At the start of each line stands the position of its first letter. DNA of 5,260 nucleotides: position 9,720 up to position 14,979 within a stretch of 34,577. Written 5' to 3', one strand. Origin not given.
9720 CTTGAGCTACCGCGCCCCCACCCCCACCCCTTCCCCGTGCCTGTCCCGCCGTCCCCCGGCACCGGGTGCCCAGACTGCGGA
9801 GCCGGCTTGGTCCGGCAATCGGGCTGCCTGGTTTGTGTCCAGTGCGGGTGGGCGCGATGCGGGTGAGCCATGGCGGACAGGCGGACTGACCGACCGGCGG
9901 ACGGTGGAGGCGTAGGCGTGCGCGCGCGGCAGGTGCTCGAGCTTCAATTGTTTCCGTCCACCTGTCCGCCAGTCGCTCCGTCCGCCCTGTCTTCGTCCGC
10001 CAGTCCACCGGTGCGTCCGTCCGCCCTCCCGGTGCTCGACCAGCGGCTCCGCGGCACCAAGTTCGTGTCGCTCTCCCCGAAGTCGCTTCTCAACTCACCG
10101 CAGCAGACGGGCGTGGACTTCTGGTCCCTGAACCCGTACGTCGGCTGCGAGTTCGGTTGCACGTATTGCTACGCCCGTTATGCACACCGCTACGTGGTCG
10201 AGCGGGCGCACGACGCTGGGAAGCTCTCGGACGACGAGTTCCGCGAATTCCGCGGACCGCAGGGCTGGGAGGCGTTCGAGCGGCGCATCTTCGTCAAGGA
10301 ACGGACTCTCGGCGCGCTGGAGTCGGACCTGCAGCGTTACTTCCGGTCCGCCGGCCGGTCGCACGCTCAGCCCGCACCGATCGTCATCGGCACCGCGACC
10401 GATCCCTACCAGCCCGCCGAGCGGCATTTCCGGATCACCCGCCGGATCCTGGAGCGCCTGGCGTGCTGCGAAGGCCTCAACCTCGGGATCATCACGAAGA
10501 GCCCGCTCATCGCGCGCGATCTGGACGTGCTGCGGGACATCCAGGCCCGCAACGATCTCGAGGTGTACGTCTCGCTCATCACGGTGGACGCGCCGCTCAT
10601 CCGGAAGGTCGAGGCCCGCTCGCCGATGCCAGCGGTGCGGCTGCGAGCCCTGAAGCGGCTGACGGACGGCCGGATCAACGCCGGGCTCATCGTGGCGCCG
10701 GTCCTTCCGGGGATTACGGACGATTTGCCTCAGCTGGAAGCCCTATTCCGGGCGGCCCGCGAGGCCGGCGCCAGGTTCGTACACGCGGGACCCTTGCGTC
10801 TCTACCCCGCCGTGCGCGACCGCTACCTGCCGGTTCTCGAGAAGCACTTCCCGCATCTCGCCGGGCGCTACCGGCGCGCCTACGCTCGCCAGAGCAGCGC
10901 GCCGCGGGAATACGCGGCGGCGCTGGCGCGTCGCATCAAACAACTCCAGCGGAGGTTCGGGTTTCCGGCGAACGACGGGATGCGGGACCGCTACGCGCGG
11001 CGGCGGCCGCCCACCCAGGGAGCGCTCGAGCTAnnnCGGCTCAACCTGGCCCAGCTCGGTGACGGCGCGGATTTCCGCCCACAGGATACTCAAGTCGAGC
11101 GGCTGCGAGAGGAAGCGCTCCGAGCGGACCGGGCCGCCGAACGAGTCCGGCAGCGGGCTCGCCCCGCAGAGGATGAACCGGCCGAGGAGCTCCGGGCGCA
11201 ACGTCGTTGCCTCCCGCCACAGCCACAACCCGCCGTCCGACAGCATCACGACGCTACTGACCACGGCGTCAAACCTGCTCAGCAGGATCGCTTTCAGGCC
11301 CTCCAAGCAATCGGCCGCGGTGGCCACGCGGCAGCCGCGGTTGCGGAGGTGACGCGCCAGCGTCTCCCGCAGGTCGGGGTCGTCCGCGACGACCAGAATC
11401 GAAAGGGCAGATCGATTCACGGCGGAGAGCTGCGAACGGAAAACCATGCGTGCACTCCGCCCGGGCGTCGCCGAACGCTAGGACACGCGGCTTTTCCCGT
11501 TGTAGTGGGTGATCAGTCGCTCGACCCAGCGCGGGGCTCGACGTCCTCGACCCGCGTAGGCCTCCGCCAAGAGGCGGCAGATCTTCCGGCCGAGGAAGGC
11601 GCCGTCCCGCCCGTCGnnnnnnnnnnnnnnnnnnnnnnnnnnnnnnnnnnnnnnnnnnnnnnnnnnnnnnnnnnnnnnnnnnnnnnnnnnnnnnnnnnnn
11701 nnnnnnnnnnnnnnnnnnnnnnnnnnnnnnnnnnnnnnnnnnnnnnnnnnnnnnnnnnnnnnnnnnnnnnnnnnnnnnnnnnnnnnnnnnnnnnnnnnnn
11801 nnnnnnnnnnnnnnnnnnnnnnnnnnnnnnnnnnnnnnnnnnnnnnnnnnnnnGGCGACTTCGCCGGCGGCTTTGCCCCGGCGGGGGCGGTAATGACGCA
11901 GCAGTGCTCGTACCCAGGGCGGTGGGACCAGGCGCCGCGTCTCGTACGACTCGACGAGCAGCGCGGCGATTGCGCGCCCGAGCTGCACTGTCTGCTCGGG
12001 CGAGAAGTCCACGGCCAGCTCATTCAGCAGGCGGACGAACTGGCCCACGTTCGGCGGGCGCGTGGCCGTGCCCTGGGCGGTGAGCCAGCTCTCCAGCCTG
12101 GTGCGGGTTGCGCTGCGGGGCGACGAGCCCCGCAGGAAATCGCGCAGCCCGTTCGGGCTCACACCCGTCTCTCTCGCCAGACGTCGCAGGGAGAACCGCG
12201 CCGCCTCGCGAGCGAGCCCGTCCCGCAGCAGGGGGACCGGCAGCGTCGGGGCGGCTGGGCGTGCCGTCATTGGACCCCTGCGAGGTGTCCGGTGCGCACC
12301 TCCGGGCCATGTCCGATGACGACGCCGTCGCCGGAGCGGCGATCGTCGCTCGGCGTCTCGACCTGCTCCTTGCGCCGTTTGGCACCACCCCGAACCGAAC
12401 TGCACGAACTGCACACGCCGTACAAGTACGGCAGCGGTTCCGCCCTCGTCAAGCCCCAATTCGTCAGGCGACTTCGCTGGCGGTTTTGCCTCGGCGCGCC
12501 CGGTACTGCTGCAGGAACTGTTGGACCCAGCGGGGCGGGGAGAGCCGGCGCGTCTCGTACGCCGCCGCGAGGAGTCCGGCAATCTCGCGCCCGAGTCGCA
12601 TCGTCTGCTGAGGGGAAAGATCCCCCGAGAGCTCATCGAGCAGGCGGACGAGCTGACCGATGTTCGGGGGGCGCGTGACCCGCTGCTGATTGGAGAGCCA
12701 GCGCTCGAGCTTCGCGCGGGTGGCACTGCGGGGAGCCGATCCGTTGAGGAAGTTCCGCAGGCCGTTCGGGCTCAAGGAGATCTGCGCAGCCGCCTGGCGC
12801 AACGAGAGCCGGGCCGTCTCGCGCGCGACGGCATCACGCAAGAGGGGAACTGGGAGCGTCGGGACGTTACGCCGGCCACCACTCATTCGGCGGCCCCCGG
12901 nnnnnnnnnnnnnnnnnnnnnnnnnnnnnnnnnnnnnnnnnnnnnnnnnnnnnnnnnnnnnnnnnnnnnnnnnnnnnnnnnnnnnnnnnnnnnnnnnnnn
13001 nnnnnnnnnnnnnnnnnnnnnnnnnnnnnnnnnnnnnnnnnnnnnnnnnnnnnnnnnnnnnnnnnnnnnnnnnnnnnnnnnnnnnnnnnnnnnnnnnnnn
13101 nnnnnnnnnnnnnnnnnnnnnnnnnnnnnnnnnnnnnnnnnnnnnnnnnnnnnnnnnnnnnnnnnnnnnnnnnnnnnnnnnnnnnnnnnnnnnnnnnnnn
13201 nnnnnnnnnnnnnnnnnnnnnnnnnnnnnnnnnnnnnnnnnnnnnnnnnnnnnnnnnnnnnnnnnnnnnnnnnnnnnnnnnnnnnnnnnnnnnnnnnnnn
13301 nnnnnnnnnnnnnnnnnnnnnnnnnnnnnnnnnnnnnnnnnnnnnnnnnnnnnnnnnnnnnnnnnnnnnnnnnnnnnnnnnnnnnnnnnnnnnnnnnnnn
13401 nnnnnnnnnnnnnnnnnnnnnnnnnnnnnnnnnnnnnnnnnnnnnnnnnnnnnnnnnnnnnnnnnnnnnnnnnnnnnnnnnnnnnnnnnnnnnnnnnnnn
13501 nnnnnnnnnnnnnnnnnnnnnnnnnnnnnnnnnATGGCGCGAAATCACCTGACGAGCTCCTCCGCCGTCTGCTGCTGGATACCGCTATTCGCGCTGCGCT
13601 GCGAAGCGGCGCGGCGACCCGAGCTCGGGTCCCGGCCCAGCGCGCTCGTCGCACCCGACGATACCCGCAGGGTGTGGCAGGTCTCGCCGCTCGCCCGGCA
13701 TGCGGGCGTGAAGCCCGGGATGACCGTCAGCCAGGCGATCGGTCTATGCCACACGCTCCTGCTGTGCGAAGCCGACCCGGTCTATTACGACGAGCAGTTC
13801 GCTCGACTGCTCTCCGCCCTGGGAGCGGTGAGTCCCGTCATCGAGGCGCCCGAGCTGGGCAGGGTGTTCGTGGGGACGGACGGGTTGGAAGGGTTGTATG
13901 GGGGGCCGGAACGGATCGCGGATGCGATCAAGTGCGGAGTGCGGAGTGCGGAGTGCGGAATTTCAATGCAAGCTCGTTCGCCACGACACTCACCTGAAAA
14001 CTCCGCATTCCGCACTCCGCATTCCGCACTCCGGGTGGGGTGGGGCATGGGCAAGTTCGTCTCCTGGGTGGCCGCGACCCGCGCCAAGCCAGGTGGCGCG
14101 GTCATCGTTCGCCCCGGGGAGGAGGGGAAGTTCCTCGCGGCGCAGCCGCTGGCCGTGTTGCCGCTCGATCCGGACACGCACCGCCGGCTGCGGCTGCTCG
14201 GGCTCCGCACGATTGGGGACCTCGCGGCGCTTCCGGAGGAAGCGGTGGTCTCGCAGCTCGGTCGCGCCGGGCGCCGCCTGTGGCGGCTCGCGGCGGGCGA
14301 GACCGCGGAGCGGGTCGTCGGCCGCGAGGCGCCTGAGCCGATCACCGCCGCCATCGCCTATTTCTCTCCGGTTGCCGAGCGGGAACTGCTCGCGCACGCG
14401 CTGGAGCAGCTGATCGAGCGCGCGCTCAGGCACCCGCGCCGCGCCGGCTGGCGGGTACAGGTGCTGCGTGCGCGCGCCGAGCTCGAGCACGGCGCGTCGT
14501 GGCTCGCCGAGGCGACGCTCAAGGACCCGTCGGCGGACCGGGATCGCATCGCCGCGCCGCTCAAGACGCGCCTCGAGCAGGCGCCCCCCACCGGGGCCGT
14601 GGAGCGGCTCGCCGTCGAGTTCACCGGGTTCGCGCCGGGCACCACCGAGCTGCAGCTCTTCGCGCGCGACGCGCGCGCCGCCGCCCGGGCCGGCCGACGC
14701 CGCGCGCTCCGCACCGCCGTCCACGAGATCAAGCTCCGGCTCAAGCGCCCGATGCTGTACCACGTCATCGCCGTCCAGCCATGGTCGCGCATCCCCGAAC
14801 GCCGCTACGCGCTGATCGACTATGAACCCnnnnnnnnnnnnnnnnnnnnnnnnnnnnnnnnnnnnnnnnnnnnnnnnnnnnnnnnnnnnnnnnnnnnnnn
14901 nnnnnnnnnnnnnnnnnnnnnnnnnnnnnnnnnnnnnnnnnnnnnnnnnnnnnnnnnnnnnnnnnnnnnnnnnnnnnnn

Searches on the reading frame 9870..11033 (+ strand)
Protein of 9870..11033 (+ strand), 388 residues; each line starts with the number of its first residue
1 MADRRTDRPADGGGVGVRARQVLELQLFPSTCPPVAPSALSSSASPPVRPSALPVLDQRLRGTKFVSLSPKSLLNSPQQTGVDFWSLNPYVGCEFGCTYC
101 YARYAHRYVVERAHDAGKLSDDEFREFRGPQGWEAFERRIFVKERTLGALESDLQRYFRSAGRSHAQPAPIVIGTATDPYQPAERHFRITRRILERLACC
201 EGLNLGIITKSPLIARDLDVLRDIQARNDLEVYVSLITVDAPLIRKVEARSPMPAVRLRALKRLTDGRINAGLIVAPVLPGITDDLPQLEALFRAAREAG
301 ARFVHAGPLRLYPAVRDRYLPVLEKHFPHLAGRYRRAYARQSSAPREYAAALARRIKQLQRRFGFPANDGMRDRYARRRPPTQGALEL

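Call 75: search_protein_families(library=pfam, proteins=[window:9870-11033:+], max_evalue=0.0001)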
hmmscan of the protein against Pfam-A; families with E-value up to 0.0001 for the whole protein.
window:9870-11033:+ (388 aa): 1 family
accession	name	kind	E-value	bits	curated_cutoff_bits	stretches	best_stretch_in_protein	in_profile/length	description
PF04055.27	Radical_SAM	-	1.2e-08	35.7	29.5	1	88-285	2-157/166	Radical SAM superfamily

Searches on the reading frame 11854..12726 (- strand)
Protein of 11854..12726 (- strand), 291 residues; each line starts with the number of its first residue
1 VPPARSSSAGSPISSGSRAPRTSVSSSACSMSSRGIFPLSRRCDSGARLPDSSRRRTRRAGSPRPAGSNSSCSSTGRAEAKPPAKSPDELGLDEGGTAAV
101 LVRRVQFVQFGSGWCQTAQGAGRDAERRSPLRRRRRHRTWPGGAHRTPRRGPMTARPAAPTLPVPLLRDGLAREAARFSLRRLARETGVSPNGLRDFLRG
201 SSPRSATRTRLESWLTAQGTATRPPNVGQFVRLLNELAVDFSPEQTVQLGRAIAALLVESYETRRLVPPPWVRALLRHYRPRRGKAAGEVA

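Call 67: search_protein_families(library=pfam, proteins=[window:11854-12726:-], max_evalue=0.01)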
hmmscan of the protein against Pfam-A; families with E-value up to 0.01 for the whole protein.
window:11854-12726:- (291 aa): 2 families
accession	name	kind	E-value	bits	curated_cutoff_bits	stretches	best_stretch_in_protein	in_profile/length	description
PF13560.12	HTH_31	-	0.002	18.9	27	1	172-205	9-43/64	Helix-turn-helix domain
PF01381.28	HTH_3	-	0.0052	17.2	23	0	172-204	4-37/55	Helix-turn-helix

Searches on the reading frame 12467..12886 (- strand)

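Call 67: search_protein_families(library=pfam, proteins=[window:12467-12886:-], max_evalue=0.01)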
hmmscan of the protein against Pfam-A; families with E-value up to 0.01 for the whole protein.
window:12467-12886:- (140 aa): 1 family
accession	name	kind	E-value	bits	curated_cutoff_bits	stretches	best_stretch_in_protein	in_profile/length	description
PF13560.12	HTH_31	-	1.2e-06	29.2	27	1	21-54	9-43/64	Helix-turn-helix domain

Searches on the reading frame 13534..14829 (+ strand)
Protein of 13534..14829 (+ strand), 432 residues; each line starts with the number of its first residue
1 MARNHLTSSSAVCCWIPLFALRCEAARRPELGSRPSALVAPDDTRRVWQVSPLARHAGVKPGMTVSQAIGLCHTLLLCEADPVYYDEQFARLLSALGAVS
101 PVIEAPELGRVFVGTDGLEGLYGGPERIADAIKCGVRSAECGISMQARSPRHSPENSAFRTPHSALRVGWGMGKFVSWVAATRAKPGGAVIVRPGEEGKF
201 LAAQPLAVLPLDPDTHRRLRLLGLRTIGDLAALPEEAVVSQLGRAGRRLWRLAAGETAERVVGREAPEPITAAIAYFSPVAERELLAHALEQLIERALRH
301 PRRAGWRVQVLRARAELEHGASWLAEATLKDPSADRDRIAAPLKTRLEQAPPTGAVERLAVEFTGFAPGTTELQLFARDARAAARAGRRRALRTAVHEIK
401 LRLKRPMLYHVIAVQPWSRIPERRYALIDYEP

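Call 6: search_protein_families(library=pfam, proteins=[window:13534-14829:+], max_evalue=0.01)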
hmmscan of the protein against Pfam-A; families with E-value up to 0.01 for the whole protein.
window:13534-14829:+ (432 aa): 2 families
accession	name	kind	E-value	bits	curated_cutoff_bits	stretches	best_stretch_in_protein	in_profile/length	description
PF00817.25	IMS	-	2.3e-15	57.2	23.2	1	16-137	3-125/148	impB/mucB/samB family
PF11799.13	IMS_C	-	0.0014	19.4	20.7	1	276-370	10-103/109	impB/mucB/samB family C-terminal domain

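Call 7: search_protein_families(library=ncbifam, proteins=[window:13534-14829:+], max_evalue=0.01)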
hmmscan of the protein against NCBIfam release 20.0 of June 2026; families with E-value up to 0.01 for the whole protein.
window:13534-14829:+ (432 aa): 9 families
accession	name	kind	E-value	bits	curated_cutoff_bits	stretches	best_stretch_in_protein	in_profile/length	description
NF002882.0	PRK03348.1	equivalog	1.6e-27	96.4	389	1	167-388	143-365/461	DNA polymerase IV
NF003015.0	PRK03858.1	subfamily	2.1e-24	86.3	367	2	167-355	139-329/399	DNA polymerase IV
NF002751.0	PRK02794.1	equivalog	3.2e-19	69.1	371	1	168-372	175-380/425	DNA polymerase IV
NF002848.0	PRK03103.1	subfamily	6e-17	61.2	381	2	167-413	142-391/410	DNA polymerase IV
NF002677.0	PRK02406.1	equivalog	6.5e-17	61.7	256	1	170-305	146-282/357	DNA polymerase IV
NF002883.0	PRK03352.1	equivalog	2.5e-10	40.1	330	2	168-348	141-324/347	DNA polymerase IV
NF002492.0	PRK01810.1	equivalog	1.4e-09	37.2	399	2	169-261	149-242/412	DNA polymerase IV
NF010731.0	PRK14133.1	equivalog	0.00018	20.9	362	1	166-261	135-231/352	DNA polymerase IV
NF002292.0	PRK01216.1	equivalog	0.00064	18.8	339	1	167-265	141-241/351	DNA polymerase IV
